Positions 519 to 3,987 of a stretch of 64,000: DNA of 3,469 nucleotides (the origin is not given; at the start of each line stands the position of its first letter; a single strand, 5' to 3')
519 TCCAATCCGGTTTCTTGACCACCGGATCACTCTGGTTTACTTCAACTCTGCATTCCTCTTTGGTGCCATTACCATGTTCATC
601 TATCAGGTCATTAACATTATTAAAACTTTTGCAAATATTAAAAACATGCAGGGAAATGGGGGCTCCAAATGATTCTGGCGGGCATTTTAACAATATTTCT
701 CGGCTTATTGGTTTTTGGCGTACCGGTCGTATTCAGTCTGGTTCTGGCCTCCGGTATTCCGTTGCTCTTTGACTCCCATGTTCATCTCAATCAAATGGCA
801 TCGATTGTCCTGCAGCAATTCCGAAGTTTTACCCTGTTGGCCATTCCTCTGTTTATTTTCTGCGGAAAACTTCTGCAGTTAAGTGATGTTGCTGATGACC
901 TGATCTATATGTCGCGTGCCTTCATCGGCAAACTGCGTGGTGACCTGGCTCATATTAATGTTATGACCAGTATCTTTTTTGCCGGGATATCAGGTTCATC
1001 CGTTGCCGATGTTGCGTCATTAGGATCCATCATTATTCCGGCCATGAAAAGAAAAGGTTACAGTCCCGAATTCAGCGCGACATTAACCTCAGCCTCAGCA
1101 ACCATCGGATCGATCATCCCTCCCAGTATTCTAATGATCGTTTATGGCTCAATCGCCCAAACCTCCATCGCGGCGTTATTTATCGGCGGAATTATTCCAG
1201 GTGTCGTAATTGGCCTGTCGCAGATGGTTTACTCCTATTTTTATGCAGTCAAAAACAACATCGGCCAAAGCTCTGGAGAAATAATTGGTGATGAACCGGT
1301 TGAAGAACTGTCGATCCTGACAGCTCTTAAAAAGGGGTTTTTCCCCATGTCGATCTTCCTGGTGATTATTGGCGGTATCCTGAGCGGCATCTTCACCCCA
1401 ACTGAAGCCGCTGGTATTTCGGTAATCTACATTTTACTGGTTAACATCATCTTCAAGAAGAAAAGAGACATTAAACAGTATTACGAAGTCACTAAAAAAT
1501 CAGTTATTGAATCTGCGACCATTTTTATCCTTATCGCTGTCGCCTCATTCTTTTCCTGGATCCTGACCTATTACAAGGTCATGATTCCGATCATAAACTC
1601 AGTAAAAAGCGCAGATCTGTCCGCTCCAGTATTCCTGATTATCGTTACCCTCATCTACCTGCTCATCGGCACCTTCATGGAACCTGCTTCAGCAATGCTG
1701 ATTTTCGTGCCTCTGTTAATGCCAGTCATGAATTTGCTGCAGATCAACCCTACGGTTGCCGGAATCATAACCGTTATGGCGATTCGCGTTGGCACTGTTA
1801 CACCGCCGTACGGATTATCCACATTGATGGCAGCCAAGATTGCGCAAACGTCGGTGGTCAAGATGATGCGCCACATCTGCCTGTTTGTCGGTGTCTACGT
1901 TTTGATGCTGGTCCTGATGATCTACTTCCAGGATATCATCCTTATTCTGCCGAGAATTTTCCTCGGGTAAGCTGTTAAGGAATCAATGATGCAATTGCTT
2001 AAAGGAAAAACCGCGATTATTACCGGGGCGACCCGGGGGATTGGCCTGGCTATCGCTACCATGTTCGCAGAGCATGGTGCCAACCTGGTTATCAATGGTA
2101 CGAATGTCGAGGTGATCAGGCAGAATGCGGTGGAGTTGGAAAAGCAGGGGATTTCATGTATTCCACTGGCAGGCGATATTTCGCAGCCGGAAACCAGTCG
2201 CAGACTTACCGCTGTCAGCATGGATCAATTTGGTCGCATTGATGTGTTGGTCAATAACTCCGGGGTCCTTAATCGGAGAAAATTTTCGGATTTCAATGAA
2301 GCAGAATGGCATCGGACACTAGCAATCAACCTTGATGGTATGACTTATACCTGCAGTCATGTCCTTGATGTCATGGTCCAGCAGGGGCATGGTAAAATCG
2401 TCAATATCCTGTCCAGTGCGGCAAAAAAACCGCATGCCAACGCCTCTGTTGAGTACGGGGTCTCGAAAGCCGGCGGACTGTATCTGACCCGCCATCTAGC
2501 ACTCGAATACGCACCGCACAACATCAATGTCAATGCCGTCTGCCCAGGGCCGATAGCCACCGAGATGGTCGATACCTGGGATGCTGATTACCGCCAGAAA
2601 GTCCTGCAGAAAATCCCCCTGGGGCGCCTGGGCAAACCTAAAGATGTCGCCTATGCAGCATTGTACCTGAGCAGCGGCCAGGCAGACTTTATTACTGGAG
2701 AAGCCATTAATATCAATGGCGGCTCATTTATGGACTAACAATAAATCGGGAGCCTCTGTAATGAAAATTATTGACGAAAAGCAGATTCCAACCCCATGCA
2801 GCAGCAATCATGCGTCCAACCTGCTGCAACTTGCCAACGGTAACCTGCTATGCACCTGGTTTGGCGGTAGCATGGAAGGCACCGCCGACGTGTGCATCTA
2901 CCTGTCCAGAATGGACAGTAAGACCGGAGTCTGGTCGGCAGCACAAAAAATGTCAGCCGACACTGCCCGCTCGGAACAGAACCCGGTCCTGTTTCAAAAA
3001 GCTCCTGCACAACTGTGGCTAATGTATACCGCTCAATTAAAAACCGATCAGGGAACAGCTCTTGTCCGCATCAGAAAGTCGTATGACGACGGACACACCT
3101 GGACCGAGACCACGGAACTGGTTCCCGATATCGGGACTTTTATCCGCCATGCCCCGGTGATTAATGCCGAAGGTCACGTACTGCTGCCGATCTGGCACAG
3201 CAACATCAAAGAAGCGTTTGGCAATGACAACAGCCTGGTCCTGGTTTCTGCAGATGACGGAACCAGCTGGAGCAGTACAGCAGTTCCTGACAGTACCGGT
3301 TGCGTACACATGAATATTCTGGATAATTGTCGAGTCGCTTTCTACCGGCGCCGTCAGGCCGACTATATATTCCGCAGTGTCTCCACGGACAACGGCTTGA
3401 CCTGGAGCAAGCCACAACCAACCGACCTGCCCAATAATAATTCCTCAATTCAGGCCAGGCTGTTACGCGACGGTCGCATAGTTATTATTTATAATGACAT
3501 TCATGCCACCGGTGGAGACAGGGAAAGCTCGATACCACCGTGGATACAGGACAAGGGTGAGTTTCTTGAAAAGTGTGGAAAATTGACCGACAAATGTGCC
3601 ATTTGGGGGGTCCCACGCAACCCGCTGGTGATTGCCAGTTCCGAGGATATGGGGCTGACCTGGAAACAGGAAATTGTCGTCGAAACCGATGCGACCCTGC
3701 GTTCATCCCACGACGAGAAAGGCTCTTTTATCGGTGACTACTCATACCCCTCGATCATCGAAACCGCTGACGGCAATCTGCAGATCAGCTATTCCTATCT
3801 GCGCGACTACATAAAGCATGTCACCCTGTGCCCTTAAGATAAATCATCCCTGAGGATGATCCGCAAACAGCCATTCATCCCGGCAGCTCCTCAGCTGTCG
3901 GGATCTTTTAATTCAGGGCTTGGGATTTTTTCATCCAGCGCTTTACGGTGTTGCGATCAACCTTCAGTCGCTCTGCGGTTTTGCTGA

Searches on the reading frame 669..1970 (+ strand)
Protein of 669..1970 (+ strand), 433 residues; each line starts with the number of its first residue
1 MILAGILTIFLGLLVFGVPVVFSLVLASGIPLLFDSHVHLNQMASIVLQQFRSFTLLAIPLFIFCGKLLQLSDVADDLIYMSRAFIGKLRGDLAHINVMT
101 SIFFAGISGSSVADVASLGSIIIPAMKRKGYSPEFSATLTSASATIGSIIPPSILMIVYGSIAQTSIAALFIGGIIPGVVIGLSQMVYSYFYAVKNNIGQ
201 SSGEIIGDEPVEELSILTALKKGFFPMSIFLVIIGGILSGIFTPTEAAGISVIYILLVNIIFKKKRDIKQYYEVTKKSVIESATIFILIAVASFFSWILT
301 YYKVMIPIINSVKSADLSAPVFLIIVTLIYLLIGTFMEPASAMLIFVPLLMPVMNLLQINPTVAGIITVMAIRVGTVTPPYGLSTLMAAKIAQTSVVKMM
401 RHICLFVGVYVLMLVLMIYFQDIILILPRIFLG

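Call 71: search_protein_families(library=pfam, proteins=[window:669-1970:+], max_evalue=1e-8)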
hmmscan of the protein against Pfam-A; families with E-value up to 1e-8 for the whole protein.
window:669-1970:+ (433 aa): 1 family
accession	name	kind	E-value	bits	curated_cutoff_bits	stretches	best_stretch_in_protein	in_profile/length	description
PF06808.19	DctM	-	3.8e-99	332.7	23.8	1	8-421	2-411/413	Tripartite ATP-independent periplasmic transporter, DctM component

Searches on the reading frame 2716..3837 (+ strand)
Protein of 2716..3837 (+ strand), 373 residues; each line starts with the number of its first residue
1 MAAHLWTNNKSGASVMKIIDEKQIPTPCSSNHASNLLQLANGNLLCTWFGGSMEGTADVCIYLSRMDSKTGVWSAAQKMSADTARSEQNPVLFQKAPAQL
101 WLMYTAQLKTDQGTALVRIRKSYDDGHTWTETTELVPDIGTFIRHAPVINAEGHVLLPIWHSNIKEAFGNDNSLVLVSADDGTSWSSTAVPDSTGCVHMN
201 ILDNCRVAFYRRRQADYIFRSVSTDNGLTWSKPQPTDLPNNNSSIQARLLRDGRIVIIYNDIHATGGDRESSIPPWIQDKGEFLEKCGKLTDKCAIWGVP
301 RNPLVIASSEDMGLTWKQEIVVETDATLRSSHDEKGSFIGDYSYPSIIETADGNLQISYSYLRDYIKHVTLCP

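Call 71: search_protein_families(library=pfam, proteins=[window:2716-3837:+], max_evalue=1e-8)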
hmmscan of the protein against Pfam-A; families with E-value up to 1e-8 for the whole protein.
window:2716-3837:+ (373 aa): 1 family
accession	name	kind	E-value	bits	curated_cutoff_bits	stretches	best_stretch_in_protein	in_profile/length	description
PF13088.12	BNR_2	-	1.2e-63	215.5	31.4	1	42-357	1-277/277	BNR repeat-like domain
